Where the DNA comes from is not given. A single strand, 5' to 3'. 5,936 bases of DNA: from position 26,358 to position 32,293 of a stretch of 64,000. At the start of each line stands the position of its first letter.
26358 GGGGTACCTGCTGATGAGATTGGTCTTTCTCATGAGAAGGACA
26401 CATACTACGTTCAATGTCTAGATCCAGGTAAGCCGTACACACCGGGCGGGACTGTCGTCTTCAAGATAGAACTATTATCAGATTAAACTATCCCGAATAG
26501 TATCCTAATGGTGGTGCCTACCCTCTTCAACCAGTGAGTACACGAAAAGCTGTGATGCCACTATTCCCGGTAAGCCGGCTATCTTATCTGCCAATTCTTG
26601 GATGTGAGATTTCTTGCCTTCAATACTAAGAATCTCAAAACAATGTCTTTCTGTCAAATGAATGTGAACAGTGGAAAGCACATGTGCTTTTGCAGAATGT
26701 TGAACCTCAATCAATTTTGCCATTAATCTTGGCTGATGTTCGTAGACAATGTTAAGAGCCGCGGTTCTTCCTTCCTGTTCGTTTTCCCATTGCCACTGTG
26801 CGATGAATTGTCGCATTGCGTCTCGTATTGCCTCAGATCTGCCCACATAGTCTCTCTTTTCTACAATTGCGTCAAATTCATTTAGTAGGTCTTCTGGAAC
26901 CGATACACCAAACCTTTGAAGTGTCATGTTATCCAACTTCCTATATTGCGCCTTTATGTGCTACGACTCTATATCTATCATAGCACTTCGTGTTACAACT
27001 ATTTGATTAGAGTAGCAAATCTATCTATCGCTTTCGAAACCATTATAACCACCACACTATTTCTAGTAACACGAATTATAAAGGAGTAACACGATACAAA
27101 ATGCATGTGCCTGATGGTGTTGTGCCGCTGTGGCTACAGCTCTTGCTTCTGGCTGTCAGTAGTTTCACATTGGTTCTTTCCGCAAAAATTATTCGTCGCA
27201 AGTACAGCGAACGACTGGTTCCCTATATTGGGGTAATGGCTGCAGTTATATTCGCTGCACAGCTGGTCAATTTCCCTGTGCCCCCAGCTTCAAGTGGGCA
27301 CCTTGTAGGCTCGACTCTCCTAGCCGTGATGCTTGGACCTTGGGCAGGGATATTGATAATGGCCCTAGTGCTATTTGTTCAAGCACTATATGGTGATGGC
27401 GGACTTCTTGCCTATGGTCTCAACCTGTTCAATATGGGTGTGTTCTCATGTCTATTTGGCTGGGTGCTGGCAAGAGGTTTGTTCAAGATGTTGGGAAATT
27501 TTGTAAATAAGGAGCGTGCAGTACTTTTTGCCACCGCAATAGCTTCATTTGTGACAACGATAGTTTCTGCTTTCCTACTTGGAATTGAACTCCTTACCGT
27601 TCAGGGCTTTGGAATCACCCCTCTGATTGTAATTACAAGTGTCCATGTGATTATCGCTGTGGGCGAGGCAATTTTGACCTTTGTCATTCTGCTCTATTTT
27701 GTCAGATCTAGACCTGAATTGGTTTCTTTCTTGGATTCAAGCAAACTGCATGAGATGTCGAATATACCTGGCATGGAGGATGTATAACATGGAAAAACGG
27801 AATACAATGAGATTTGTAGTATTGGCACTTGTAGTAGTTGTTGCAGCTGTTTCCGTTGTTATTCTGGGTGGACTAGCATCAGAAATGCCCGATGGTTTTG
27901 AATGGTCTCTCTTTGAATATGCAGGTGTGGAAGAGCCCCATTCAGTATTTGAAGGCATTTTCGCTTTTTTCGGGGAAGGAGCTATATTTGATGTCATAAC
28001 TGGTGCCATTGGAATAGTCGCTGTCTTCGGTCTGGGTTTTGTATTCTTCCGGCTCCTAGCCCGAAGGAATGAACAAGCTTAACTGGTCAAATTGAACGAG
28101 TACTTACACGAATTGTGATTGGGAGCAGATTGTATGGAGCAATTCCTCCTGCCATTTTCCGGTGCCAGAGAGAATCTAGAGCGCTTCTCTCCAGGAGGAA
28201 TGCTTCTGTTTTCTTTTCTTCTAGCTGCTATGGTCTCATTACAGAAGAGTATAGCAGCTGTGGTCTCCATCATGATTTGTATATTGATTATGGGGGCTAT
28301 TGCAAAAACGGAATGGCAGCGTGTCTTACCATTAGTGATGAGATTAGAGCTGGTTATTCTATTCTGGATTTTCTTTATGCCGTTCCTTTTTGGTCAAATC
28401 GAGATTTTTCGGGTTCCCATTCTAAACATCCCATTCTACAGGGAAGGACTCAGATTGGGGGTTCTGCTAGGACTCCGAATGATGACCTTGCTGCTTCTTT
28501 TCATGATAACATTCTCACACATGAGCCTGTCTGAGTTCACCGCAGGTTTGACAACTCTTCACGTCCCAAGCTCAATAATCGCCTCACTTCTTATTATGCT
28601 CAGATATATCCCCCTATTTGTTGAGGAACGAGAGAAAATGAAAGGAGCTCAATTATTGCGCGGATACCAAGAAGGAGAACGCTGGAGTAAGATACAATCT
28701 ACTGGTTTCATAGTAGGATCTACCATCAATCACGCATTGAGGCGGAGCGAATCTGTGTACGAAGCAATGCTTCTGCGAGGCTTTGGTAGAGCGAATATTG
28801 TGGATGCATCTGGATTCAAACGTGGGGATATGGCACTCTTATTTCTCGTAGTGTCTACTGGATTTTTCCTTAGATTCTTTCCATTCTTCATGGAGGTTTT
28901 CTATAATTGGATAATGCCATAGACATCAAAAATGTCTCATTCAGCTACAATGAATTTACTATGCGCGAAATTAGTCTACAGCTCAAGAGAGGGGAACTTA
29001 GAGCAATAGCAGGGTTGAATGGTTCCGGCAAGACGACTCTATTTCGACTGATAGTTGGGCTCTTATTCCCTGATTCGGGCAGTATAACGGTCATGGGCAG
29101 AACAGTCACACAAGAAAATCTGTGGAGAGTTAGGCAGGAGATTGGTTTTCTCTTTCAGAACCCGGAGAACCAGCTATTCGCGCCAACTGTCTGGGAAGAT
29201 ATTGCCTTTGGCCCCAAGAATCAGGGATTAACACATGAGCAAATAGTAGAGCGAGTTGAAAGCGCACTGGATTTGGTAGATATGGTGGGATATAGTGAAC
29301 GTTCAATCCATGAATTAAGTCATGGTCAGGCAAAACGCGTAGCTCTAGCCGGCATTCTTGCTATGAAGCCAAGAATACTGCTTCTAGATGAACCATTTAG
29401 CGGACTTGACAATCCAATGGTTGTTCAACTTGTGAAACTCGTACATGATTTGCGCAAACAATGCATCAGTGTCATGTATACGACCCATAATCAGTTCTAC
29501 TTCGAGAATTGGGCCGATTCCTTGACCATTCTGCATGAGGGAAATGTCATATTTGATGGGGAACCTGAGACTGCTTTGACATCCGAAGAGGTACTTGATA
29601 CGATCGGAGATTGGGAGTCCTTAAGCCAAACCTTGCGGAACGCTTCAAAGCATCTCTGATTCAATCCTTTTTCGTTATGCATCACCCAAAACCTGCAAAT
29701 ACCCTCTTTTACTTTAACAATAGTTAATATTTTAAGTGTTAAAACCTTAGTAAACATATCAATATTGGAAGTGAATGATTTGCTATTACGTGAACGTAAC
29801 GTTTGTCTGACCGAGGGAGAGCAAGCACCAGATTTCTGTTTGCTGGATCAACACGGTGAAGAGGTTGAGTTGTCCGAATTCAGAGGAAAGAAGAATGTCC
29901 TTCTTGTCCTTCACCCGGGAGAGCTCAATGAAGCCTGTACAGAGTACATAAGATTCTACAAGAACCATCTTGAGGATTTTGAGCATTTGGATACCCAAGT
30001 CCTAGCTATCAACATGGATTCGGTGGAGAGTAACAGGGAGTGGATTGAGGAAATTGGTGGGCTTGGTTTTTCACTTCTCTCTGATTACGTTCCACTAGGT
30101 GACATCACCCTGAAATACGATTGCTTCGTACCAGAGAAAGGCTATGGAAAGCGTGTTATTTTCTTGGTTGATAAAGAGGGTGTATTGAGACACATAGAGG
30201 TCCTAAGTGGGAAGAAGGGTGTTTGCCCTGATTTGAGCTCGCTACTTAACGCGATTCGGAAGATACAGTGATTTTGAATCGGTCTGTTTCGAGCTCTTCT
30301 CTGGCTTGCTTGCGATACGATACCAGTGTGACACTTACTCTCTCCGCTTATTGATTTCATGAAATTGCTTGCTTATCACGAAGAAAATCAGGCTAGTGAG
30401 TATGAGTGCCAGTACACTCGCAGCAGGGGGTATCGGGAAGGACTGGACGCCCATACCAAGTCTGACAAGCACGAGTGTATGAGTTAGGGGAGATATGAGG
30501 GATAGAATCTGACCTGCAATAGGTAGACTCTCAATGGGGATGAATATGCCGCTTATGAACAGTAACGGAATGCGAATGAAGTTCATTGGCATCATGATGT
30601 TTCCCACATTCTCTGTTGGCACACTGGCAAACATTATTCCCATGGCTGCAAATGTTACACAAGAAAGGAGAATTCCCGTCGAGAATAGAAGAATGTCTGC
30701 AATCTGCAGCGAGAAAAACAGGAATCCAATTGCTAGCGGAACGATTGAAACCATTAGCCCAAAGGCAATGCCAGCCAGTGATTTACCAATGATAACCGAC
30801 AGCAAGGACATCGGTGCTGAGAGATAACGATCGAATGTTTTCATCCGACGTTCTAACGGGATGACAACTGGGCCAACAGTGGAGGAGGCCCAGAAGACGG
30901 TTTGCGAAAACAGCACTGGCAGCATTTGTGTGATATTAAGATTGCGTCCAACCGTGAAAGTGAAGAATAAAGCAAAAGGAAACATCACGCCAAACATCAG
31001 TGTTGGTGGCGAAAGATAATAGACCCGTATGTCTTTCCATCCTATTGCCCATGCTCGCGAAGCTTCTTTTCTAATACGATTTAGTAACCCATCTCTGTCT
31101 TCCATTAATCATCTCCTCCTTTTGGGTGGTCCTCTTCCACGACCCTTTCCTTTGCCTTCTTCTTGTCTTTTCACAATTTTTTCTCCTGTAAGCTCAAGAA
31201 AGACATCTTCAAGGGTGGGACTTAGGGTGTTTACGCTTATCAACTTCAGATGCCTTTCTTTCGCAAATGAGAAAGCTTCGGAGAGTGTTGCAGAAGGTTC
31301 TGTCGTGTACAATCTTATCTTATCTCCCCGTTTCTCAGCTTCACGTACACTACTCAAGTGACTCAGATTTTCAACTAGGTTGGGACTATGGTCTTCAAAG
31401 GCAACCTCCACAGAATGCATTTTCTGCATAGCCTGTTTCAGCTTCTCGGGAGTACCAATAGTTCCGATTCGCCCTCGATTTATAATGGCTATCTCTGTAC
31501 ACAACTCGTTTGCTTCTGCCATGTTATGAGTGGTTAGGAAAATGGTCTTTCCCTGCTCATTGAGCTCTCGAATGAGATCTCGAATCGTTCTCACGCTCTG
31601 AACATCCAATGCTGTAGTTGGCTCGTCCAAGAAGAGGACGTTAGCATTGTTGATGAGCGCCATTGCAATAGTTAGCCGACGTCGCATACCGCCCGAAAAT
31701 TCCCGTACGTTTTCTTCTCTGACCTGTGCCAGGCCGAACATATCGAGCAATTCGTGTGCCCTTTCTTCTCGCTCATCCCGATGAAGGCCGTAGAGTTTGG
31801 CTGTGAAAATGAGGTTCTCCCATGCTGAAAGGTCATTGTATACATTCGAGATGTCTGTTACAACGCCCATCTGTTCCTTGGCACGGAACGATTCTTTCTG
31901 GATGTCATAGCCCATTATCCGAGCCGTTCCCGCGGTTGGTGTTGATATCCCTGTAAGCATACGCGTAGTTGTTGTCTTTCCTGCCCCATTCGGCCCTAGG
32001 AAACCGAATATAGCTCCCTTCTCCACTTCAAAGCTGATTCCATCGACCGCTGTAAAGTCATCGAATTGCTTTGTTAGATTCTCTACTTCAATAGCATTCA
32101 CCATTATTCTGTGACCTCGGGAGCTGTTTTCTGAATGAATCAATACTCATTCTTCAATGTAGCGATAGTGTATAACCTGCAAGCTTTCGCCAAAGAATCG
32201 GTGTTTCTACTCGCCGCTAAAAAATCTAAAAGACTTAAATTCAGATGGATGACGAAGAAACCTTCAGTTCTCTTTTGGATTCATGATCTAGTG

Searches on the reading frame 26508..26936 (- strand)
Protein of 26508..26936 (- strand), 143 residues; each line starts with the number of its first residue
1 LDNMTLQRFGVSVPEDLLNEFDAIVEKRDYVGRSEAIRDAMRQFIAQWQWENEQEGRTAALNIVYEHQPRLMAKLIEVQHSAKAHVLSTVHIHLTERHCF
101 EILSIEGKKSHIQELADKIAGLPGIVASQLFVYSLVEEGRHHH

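Call 76: search_protein_families(library=pfam, proteins=[window:26508-26936:-], max_evalue=0.001)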
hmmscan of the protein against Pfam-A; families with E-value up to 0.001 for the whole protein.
window:26508-26936:- (143 aa): 2 families
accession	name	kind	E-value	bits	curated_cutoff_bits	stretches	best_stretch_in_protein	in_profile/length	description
PF08753.17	NikR_C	-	6.1e-19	68.5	22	1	59-130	2-74/77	NikR C terminal nickel binding domain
PF01402.27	RHH_1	-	8.8e-08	32.3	20.5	1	8-47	1-39/39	Ribbon-helix-helix protein, copG family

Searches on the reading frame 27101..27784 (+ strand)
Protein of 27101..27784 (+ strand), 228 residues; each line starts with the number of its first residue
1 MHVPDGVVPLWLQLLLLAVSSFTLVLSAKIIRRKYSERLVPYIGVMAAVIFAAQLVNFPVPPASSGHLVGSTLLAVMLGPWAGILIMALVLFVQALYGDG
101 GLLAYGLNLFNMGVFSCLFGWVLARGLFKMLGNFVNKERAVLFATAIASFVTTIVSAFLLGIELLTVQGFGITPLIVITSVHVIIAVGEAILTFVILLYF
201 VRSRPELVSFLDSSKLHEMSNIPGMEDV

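Call 43: search_protein_families(library=pfam, proteins=[window:27101-27784:+], max_evalue=0.0001)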
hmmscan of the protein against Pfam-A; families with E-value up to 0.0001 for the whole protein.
window:27101-27784:+ (228 aa): 1 family
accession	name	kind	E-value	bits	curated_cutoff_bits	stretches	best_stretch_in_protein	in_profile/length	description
PF01891.21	CbiM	-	5e-49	167.4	23.1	1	2-207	1-205/205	Cobalt uptake substrate-specific transmembrane region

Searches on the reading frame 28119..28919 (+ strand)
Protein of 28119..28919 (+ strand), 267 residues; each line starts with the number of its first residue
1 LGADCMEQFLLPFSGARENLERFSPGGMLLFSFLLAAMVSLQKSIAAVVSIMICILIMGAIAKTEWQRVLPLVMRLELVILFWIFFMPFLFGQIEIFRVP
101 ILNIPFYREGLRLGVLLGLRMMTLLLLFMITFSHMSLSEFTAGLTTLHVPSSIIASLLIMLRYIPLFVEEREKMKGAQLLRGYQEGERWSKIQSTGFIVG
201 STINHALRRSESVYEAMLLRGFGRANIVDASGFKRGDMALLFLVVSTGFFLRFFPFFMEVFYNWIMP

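Call 43: search_protein_families(library=pfam, proteins=[window:28119-28919:+], max_evalue=0.0001)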
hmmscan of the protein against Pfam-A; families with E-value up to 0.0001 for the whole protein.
window:28119-28919:+ (267 aa): 1 family
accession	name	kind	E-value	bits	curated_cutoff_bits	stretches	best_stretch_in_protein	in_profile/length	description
PF02361.21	CbiQ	-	5.2e-31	108.4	25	1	20-224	5-210/216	Cobalt transport protein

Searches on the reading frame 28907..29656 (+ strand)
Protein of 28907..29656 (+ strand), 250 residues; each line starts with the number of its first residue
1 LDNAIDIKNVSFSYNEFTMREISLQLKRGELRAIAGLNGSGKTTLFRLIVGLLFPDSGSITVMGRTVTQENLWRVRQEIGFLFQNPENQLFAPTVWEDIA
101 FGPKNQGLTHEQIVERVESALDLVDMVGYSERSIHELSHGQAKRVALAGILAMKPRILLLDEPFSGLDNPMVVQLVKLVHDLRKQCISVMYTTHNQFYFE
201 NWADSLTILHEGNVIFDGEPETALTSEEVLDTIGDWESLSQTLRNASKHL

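Call 43: search_protein_families(library=pfam, proteins=[window:28907-29656:+], max_evalue=0.0001)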
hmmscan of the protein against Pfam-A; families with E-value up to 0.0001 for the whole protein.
window:28907-29656:+ (250 aa): 3 families
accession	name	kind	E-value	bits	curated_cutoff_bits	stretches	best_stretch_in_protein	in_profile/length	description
PF00005.33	ABC_tran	-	4.7e-33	115.1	25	1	20-164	2-136/137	ABC transporter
PF13304.12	AAA_21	-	1.2e-11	45.7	27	1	57-196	137-300/304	AAA domain, putative AbiEii toxin, Type IV TA system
PF02463.25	SMC_N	-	6.6e-08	32.7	40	1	20-208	16-211/220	RecF/RecN/SMC N terminal domain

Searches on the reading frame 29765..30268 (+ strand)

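Call 43: search_protein_families(library=pfam, proteins=[window:29765-30268:+], max_evalue=0.0001)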
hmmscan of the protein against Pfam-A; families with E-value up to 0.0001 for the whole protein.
window:29765-30268:+ (168 aa): 2 families
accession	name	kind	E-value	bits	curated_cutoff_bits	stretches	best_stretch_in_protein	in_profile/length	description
PF00578.27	AhpC-TSA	-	1.8e-26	92.9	26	1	18-144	2-124/124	AhpC/TSA family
PF08534.16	Redoxin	-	9.7e-15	55.1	26.6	1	17-162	2-146/148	Redoxin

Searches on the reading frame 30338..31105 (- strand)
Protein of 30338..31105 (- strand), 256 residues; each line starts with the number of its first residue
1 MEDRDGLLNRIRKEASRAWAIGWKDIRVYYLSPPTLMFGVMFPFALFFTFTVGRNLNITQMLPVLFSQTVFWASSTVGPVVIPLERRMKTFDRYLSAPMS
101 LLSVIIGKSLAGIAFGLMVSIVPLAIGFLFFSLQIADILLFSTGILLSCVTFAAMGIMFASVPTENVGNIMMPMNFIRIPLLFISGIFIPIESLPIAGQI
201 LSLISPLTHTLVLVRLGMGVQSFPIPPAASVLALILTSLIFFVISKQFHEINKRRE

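Call 43: search_protein_families(library=pfam, proteins=[window:30338-31105:-], max_evalue=0.0001)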
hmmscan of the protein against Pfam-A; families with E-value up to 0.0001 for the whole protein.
window:30338-31105:- (256 aa): 2 families
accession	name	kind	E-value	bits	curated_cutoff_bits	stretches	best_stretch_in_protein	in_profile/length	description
PF01061.29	ABC2_membrane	-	1.9e-19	70.5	26.9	1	19-216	4-208/211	ABC-2 type transporter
PF12698.13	ABC2_membrane_3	-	1.1e-07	31.8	31.6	1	71-245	173-345/347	ABC-2 family transporter protein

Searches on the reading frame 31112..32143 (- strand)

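Call 43: search_protein_families(library=pfam, proteins=[window:31112-32143:-], max_evalue=0.0001)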
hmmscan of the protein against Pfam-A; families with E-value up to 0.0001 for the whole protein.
window:31112-32143:- (344 aa): 3 families
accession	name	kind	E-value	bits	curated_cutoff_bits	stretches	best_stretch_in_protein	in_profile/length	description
PF00005.33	ABC_tran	-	4.7e-32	111.9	25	1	34-177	2-137/137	ABC transporter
PF13304.12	AAA_21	-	2.8e-13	51.1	27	1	143-209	232-301/304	AAA domain, putative AbiEii toxin, Type IV TA system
PF13732.12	DrrA1-3_C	-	6.5e-08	33.6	27.4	1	230-318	1-80/81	ATP-binding protein DrrA1-3-like, C-terminal domain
